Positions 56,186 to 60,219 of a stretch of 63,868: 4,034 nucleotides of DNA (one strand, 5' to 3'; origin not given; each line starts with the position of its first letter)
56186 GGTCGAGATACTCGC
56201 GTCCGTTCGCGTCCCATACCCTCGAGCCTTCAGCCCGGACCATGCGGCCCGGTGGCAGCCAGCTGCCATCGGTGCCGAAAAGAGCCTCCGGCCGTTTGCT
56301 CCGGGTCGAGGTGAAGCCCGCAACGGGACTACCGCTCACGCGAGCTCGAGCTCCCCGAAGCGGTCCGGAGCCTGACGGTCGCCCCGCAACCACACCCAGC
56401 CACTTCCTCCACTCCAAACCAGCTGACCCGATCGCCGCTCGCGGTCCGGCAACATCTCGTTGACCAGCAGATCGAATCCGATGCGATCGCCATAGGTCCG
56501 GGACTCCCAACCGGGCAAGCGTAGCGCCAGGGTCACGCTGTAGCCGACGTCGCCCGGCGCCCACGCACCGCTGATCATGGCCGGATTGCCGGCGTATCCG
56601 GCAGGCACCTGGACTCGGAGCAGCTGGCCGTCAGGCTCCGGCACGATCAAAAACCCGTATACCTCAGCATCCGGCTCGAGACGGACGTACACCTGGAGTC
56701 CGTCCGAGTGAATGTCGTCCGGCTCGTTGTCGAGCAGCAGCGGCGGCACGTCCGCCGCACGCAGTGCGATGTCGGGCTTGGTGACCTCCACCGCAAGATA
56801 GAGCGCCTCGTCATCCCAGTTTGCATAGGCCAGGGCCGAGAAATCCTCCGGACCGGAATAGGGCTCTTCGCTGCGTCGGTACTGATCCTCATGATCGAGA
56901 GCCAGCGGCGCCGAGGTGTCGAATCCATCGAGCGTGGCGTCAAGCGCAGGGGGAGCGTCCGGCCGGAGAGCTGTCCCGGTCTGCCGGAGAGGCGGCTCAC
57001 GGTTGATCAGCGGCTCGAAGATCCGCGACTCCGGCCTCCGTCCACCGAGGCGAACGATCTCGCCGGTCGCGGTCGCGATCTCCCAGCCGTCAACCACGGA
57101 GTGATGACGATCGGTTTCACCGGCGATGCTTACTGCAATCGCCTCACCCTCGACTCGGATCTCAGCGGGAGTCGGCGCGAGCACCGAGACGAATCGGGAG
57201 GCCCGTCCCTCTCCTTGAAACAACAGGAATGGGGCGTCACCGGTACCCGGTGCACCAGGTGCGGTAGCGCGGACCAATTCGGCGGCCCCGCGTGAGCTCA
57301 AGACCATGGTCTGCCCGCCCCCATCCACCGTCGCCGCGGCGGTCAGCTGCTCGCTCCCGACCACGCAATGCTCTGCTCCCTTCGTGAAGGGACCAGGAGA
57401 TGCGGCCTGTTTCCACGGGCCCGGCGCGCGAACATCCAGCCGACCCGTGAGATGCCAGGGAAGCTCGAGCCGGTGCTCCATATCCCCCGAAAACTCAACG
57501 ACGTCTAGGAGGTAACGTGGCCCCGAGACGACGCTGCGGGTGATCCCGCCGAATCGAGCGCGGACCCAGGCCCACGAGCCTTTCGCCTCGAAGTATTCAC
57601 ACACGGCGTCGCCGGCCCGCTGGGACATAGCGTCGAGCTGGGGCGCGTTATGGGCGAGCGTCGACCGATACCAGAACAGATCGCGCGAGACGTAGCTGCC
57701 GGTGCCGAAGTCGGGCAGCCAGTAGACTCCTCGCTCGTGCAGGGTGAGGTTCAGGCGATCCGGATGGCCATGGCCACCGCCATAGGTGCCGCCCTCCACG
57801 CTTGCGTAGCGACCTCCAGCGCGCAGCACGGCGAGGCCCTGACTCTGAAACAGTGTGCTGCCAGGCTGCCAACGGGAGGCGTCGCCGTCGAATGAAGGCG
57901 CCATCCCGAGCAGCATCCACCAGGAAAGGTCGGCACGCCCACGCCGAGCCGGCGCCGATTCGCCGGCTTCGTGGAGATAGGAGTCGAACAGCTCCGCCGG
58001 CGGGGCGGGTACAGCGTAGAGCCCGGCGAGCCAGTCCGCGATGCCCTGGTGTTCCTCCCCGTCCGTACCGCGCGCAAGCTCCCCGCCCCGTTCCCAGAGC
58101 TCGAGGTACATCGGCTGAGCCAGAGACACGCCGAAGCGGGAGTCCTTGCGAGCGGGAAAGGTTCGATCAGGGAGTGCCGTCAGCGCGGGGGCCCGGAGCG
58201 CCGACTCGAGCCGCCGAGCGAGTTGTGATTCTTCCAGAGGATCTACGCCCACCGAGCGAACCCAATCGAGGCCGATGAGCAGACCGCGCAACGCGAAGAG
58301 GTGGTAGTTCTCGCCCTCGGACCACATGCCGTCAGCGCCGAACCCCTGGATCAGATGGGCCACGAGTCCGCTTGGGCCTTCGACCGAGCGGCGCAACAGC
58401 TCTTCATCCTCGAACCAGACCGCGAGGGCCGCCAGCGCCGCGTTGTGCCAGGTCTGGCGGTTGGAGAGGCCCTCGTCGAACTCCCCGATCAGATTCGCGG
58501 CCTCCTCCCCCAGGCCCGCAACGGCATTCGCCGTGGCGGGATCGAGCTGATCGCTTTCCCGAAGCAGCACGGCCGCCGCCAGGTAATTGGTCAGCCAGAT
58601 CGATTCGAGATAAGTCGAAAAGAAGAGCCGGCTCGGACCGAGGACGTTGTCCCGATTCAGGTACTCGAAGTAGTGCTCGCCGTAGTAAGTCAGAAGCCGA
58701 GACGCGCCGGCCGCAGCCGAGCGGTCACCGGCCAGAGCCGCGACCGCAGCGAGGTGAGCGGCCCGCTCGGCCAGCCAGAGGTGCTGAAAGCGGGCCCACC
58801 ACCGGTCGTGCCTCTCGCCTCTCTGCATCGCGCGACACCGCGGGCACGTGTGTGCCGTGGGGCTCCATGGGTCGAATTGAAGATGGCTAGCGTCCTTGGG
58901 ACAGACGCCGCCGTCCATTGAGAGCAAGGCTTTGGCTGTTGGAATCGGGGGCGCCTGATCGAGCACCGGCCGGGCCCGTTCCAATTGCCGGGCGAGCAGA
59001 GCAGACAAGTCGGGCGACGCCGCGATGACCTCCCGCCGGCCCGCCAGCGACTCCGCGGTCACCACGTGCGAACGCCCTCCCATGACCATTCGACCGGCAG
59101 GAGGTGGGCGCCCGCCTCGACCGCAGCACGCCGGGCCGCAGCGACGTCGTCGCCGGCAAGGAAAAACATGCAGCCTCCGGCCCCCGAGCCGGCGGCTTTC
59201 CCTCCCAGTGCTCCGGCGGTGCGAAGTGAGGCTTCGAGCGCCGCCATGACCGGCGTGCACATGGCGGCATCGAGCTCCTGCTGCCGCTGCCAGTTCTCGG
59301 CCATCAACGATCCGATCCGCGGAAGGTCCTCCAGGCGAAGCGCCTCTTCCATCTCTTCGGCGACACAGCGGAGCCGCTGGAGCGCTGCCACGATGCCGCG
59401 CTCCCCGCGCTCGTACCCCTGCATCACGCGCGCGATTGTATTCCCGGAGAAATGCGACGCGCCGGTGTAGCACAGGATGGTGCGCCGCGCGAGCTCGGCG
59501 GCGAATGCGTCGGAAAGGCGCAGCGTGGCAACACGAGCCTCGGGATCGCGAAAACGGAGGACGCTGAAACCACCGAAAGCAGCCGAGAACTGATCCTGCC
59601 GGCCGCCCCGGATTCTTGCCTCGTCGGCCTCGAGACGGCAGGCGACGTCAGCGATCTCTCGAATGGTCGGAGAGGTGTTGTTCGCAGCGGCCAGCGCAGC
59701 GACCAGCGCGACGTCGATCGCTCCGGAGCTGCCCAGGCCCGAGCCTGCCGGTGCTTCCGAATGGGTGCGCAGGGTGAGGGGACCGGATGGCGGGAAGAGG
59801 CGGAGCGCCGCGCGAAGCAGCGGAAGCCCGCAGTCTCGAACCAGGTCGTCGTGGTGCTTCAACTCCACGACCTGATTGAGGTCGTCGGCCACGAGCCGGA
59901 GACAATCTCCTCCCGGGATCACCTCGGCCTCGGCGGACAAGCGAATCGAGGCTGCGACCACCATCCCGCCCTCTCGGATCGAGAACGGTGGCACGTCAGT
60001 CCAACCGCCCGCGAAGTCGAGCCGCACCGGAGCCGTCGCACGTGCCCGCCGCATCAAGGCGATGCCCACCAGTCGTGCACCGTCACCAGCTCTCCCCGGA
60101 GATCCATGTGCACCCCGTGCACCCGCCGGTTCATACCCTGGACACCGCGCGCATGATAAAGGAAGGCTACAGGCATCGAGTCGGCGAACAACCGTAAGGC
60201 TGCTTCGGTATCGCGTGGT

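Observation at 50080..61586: Ten-gene, 11.5-kb translationally coupled operon of unassigned pathway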

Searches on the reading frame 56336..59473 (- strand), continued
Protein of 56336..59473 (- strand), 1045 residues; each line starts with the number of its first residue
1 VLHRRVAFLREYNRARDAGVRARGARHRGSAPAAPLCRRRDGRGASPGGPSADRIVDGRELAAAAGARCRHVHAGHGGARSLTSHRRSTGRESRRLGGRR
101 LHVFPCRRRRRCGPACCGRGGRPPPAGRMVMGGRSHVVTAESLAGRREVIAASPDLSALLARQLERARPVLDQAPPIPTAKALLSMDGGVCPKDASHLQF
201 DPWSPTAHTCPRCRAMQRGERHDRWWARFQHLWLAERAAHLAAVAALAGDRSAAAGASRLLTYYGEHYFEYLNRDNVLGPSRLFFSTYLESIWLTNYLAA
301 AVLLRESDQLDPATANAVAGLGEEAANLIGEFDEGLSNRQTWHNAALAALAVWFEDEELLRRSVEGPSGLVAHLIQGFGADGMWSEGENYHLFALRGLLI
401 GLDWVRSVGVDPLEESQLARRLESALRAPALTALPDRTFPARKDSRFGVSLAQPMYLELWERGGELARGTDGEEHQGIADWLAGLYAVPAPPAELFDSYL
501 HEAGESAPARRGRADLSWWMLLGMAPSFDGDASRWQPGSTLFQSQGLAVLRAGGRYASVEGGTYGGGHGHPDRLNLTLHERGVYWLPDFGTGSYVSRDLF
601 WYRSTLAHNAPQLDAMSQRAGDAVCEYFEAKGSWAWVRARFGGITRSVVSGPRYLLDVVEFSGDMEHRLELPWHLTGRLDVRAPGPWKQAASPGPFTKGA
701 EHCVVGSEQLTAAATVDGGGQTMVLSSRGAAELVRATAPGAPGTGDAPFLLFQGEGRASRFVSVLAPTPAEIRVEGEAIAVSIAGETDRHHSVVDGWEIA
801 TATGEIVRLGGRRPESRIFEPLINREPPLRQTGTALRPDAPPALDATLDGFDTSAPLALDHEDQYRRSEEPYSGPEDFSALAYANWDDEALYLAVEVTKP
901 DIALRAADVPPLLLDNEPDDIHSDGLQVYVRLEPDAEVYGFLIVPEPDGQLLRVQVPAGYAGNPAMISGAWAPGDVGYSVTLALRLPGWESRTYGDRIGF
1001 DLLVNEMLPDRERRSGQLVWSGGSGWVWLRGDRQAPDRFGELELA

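Call 75: find_encoding_contigs(protein=P0299, flank=10000, max_places=1)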
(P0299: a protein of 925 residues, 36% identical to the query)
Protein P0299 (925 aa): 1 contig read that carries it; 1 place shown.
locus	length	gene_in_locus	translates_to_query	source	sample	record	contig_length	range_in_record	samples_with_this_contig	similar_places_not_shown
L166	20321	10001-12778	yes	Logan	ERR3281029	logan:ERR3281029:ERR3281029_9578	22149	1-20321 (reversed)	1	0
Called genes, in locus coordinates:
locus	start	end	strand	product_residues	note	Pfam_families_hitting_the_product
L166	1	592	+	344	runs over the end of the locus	PF00701:DHDPS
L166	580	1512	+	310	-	-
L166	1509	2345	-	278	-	PF00288:GHMP_kinases_N, PF08544:GHMP_kinases_C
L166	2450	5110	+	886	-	PF01074:Glyco_hydro_38N, PF09261:Alpha-mann_mid, PF07748:Glyco_hydro_38C (weak)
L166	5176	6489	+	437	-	PF00144:Beta-lactamase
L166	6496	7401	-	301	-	PF00528:BPD_transp_1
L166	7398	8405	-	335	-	PF19300:BPD_transp_1_N, PF00528:BPD_transp_1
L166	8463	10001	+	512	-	PF00496:SBP_bac_5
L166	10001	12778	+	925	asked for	PF07940:Hepar_II_III_C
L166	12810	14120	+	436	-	PF00202:Aminotran_3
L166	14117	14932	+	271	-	PF04909:Amidohydro_2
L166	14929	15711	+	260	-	-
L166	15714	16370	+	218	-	-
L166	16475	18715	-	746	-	PF00930:DPPIV_N, PF00326:Peptidase_S9, PF12146:Hydrolase_4 (faint)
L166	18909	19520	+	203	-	-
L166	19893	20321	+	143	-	?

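Call 76: find_encoding_contigs(protein=P0422, flank=10000, max_places=1)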
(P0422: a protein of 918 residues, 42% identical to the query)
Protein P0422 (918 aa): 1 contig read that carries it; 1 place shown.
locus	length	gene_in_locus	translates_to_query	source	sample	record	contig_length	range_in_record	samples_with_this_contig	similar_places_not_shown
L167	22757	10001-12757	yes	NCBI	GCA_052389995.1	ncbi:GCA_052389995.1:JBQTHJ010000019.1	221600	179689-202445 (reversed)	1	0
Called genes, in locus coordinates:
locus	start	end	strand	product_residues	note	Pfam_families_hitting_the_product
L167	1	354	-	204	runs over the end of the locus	PF00081:Sod_Fe_N, PF02777:Sod_Fe_C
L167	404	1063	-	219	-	PF09335:VTT_dom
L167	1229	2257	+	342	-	PF05951:Peptidase_M15_2 (faint), PF08291:Peptidase_M15_3 (weak)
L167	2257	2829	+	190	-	-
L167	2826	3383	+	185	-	PF04343:DUF488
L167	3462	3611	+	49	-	PF18919:DUF5670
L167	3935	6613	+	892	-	PF01074:Glyco_hydro_38N, PF09261:Alpha-mann_mid, PF17677:Glyco_hydro38C2 (faint)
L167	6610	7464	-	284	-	PF00528:BPD_transp_1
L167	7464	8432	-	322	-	PF19300:BPD_transp_1_N, PF00528:BPD_transp_1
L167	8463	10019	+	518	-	PF00496:SBP_bac_5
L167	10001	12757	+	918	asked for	PF07940:Hepar_II_III_C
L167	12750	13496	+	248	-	PF00588:SpoU_methylase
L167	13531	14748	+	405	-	PF00202:Aminotran_3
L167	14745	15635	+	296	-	PF04909:Amidohydro_2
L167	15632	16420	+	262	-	-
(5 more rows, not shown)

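Call 78: search_protein_families(library=ncbifam, proteins=[L086:1263-2534:+, L086:2507-3361:+, L086:3346-4143:+, L086:4159-5187:+, L086:5193-8018:+, L086:8323-9960:+, L086:15453-16697:+, L086:16877-17755:+], max_evalue=0.00001)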
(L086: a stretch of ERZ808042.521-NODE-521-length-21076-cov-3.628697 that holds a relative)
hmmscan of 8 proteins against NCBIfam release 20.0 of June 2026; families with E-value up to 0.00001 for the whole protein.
L086:1263-2534:+ (423 aa): 9 families
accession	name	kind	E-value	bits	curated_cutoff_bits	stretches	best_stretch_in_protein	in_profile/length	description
TIGR03588.1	PseC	equivalog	2.2e-54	184.8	423.5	1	31-294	12-279/380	UDP-4-amino-4,6-dideoxy-N-acetyl-beta-L-altrosamine transaminase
NF008687.0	PRK11706.1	equivalog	1.2e-52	179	375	1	64-342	40-318/375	dTDP-4-amino-4,6-dideoxygalactose transaminase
TIGR04181.1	NHT_00031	hypoth_equivalog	1.9e-50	171.8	420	1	58-295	33-280/359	LegC family aminotransferase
TIGR02379.1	ECA_wecE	subfamily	1.1e-43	149.5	434.85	1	65-323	41-298/376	dTDP-4-amino-4,6-dideoxy-D-glucose transaminase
NF008658.2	PRK11658.1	equivalog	7.4e-43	146.6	631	1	28-288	12-268/379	UDP-4-amino-4-deoxy-L-arabinose aminotransferase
NF011936.0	PRK15407.1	equivalog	2.1e-34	119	423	1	57-232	67-251/440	lipopolysaccharide biosynthesis protein RfbH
TIGR04427.1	PLP_DesI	equivalog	3.2e-31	108.8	650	1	57-294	54-280/390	dTDP-4-dehydro-6-deoxyglucose aminotransferase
NF004621.0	PRK05957.1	equivalog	7e-07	28.3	498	1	77-196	95-219/389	pyridoxal phosphate-dependent aminotransferase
NF005816.0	PRK07682.1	equivalog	3e-06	26.1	620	1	78-176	97-203/390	aminotransferase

L086:2507-3361:+ (284 aa): 0 families

L086:3346-4143:+ (265 aa): 1 family
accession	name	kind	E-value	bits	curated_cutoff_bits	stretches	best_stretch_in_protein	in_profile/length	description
TIGR00010.1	TIGR00010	subfamily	3.2e-06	26.8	206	0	19-236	2-213/253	YchF/TatD family DNA exonuclease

L086:4159-5187:+ (342 aa): 7 families
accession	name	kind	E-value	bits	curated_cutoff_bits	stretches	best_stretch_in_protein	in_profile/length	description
TIGR04380.1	myo_inos_iolG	equivalog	1.9e-19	69.8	355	1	55-267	51-258/330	inositol 2-dehydrogenase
NF040723.1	UDP-GlcNAcDh_Arch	equivalog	1.8e-12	47.4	450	1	2-262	1-238/302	UDP-N-acetylglucosamine 3-dehydrogenase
NF052679.1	InsChiInosDhIolG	equivalog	3.8e-10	39.3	540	1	48-260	46-249/343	bifunctional inositol 2-dehydrogenase/D-chiro-inositol 1-dehydrogenase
NF052479.1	LevoglcsnDh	equivalog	8.4e-10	37.9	650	1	57-156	62-159/386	levoglucosan dehydrogenase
NF058561.1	BT_2158_fam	equivalog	1.1e-07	30.8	750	1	54-103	80-131/487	glycoside 3-dehydrogenase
NF007574.0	PRK10206.1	equivalog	5.7e-07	28.9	352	1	52-195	49-190/345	oxidoreductase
NF008607.0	PRK11579.1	subfamily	6.1e-06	25.5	330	1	57-192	53-189/346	oxidoreductase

L086:5193-8018:+ (941 aa): 1 family
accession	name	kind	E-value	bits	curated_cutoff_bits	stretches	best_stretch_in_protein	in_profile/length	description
NF042990.1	olalg_lyase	equivalog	3.7e-21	75.1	1400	2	410-550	384-549/727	oligoalginate lyase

L086:8323-9960:+ (545 aa): 0 families

L086:15453-16697:+ (414 aa): 19 families
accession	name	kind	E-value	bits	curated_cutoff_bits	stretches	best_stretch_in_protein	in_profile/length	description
NF041876.1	EPS_EpsE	equivalog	6.8e-22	78.2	400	1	254-396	243-384/389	exopolysaccharide biosynthesis GT4 family glycosyltransferase EpsE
TIGR02149.1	glgA_Coryne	subfamily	5e-16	58.8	302.4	1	271-400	245-382/391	glycogen synthase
TIGR03088.1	stp2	hypoth_equivalog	1.1e-15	57.6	409.05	1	252-403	225-368/374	TIGR03088 family PEP-CTERM/XrtA system glycosyltransferase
TIGR03449.1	mycothiol_MshA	equivalog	5.5e-13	48.6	462.5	1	256-403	253-398/406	D-inositol-3-phosphate glycosyltransferase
NF038229.1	Glyco4_Geo_Pelo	equivalog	1e-12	47.8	400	1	271-406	204-334/338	GPMC system family 4 glycosyltransferase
TIGR03999.1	thiol_BshA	equivalog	1.6e-12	47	273.7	1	276-398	243-363/375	N-acetyl-alpha-D-glucosaminyl L-malate synthase BshA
TIGR04157.1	glyco_rSAM_CFB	subfamily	2.6e-12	46.4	400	1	290-404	283-405/406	TIGR04157 family glycosyltransferase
NF038295.1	EPS_HpsP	equivalog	1.1e-11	44.4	550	1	255-401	237-380/388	hormogonium polysaccharide biosynthesis glycosyltransferase HpsP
NF012028.0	PRK15484.1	subfamily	2.8e-11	43.1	618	1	261-405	229-375/380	lipopolysaccharide N-acetylglucosaminyltransferase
TIGR04063.1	stp3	hypoth_equivalog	1.4e-10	40.7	442.05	1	274-391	256-378/397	TIGR04063 family PEP-CTERM/XrtA system glycosyltransferase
NF047880.1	glyco_SdgA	exception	2.2e-10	39.7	800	1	275-399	359-481/488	serine-aspartate repeat adhesin O-glycosyltransferase SdgA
NF049988.1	MGlcDAGSynMgs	equivalog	4.2e-10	39.5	400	1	279-408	261-387/398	alpha-monoglucosyldiacylglycerol synthase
TIGR04047.1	MSMEG_0565_glyc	hypoth_equivalog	5.6e-10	38.8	259.85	1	263-396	231-362/373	MSMEG_0565 family glycosyltransferase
NF047881.1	glyco_SdgB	exception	1.4e-07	30.5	800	1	267-397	358-485/496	serine-aspartate repeat adhesin O-glycosyltransferase SdgB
NF038298.1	EPS_HpsO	equivalog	2e-07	30.2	575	1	325-397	306-376/388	hormogonium polysaccharide biosynthesis glycosyltransferase HpsO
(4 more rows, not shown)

L086:16877-17755:+ (292 aa): 1 family
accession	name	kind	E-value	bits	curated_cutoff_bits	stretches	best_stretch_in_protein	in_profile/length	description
TIGR03728.1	glyco_access_1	hypoth_equivalog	4.4e-78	262.4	290.75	1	28-283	1-258/265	SP_1767 family glycosyltransferase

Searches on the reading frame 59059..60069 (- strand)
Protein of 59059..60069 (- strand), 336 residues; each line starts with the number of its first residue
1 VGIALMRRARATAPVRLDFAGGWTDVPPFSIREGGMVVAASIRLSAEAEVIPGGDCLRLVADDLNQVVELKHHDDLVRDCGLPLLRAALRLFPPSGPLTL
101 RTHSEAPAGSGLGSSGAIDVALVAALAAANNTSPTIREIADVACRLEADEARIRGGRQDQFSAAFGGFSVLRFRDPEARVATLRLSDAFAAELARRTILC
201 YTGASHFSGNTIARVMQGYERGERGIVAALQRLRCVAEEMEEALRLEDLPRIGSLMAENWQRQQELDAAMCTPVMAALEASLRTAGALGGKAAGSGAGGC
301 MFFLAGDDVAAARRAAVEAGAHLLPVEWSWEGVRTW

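Call 4: search_protein_families(library=pfam, proteins=[window:59059-60069:-], max_evalue=0.01)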
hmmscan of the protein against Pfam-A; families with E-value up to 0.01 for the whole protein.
window:59059-60069:- (336 aa): 2 families
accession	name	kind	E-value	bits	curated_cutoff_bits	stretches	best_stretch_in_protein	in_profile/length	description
PF00288.32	GHMP_kinases_N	-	4.5e-14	52.9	22.3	1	88-167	7-87/87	GHMP kinases N terminal domain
PF08544.19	GHMP_kinases_C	-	7.9e-11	42.6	21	1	240-319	1-82/85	GHMP kinases C terminal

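Call 5: search_protein_families(library=ncbifam, proteins=[window:59059-60069:-], max_evalue=0.01)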
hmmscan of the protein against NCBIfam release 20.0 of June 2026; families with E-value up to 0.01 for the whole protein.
window:59059-60069:- (336 aa): 14 families
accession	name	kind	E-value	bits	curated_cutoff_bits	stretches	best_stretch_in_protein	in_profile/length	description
NF049969.1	GlMnHpPKinHddA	equivalog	6.9e-35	121.1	600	1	10-305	4-304/338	D-glycero-D-manno-heptose 7-phosphate kinase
NF009948.0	PRK13412.1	equivalog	3.3e-29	101.2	721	2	98-313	727-943/974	bifunctional fucokinase/fucose-1-phosphate guanylyltransferase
TIGR00549.1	mevalon_kin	equivalog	2.6e-20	73.1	163.05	1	84-304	69-276/276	mevalonate kinase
NF003036.0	PRK03926.1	equivalog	2.9e-20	72.5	403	1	98-334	76-297/302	mevalonate kinase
NF003006.0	PRK03817.1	equivalog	4e-11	42.5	443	1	97-167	87-157/352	galactokinase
NF001816.0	PRK00555.1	equivalog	2.1e-08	33.5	509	2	102-167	96-161/363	galactokinase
TIGR00131.1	gal_kin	equivalog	2.1e-07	30.2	226.65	1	241-312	286-357/388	galactokinase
NF003705.0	PRK05322.1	equivalog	6.8e-07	28.3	385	0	100-166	115-181/388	galactokinase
NF003472.0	PRK05101.1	equivalog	1.4e-06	27.5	499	0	238-318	276-357/382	galactokinase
TIGR00191.1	thrB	equivalog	6.6e-06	25.2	168.25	1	96-176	79-152/304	homoserine kinase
TIGR01920.1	Shik_kin_archae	equivalog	2.2e-05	23.9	126.85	1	88-145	60-117/266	shikimate kinase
NF002288.1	PRK01212.1-4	equivalog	0.00069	18.7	194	1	96-176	75-154/303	homoserine kinase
NF040957.1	Arch_PMK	equivalog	0.0013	18.3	500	1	110-221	92-197/316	phosphomevalonate kinase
TIGR01220.1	Pmev_kin_Gr_pos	equivalog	0.0047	16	165.7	0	110-129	117-136/358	phosphomevalonate kinase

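Call 19: search_solved_structures(query=window:59062-60054:-, max_evalue=0.001)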
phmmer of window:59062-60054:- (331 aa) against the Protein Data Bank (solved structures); distinct sequences matched with E-value up to 0.001: 21.
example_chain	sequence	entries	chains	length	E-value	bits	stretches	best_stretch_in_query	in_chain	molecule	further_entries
4n3o_A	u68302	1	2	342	2.9e-32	115.4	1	1-331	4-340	Putative D-glycero-D-manno-heptose 7-phosphate kinase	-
4usm_A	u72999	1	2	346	9.4e-32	113.7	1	5-300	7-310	PUTATIVE SUGAR KINASE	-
3k85_A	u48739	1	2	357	2.6e-31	112.3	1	3-329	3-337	D-glycero-D-manno-heptose 1-phosphate kinase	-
4usk_A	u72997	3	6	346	1.2e-30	110.1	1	5-300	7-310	PUTATIVE SUGAR KINASE | SUGAR KINASE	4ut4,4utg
9iip_A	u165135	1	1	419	2.4e-20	76.2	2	99-309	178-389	L-fucokinase/L-fucose-1-P guanylyltransferase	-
5yys_A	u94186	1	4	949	3.1e-19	72.6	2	99-309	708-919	L-fucokinase, L-fucose-1-P guanylyltransferase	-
9iit_A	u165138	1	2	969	3.3e-19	72.5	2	99-309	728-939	L-fucokinase/L-fucose-1-P guanylyltransferase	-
6mde_A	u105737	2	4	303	2.1e-09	40.3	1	88-307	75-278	Mevalonate kinase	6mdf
4hac_A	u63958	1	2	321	2.8e-09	39.9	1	89-307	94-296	Mevalonate kinase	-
8teb_A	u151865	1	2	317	4e-07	32.8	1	93-318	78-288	Mevalonate kinase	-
6q8z_A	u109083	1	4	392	3.5e-06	29.7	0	214-301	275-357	Galactokinase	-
1wuu_A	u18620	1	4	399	3.9e-06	29.6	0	213-301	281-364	Galactokinase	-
6q3w_A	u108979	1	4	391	4.1e-06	29.5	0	219-301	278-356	Galactokinase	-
7rcl_A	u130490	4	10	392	4.1e-06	29.5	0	219-301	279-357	Galactokinase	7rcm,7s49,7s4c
6q90_A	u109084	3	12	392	4.1e-06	29.5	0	219-301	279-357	Galactokinase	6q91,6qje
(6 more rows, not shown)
